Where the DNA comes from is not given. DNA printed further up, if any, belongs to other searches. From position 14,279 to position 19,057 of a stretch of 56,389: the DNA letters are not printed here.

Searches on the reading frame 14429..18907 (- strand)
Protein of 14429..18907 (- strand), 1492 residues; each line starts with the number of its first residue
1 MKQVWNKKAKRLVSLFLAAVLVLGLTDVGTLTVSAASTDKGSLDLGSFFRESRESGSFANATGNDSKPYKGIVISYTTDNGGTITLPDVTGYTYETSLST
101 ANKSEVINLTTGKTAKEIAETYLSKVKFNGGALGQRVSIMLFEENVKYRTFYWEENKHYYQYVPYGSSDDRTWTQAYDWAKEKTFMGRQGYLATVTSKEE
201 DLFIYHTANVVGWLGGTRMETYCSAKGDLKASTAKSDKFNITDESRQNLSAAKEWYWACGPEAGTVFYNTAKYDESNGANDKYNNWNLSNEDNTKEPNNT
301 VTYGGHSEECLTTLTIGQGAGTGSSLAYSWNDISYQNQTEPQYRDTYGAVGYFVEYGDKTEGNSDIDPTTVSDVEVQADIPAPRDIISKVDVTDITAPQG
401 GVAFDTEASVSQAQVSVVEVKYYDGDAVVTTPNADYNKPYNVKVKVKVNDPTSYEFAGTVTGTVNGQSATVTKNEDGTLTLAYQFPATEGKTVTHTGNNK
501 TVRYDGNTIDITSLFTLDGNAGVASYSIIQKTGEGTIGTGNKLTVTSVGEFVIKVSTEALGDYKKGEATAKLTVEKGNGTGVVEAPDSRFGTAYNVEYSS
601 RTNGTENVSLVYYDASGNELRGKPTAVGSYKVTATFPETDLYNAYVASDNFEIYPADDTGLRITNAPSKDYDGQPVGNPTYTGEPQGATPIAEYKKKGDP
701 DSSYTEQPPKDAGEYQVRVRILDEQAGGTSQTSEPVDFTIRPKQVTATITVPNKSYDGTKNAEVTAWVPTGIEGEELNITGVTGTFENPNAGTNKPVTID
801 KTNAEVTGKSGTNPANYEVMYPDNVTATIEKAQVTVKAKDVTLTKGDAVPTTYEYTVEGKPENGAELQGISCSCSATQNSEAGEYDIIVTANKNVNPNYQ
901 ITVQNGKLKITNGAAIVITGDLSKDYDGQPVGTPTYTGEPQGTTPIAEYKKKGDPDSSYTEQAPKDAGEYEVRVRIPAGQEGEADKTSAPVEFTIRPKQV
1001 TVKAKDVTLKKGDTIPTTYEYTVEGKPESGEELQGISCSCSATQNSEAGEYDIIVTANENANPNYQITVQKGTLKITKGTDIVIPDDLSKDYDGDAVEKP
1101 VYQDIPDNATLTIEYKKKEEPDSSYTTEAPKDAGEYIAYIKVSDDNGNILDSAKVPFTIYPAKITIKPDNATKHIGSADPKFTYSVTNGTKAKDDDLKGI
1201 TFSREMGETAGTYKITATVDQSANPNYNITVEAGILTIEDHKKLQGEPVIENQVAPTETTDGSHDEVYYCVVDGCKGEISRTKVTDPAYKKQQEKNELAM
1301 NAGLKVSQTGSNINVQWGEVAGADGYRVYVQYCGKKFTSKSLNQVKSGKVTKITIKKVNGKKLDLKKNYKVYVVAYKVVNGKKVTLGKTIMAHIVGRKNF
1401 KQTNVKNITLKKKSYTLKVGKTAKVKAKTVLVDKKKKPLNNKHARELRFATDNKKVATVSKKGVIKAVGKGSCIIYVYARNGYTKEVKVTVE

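Call 7: search_protein_families(library=pfam, proteins=[window:14429-18907:-], max_evalue=0.00001)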
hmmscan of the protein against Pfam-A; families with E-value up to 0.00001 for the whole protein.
window:14429-18907:- (1492 aa): 2 families
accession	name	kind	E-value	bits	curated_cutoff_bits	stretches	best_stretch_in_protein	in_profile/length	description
PF18676.6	MBG_2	-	6.4e-31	107.2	25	3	1164-1237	1-72/72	MBG domain (YGX type)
PF18657.6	YDG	-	8.4e-12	45.6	25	1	742-819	2-80/85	YDG domain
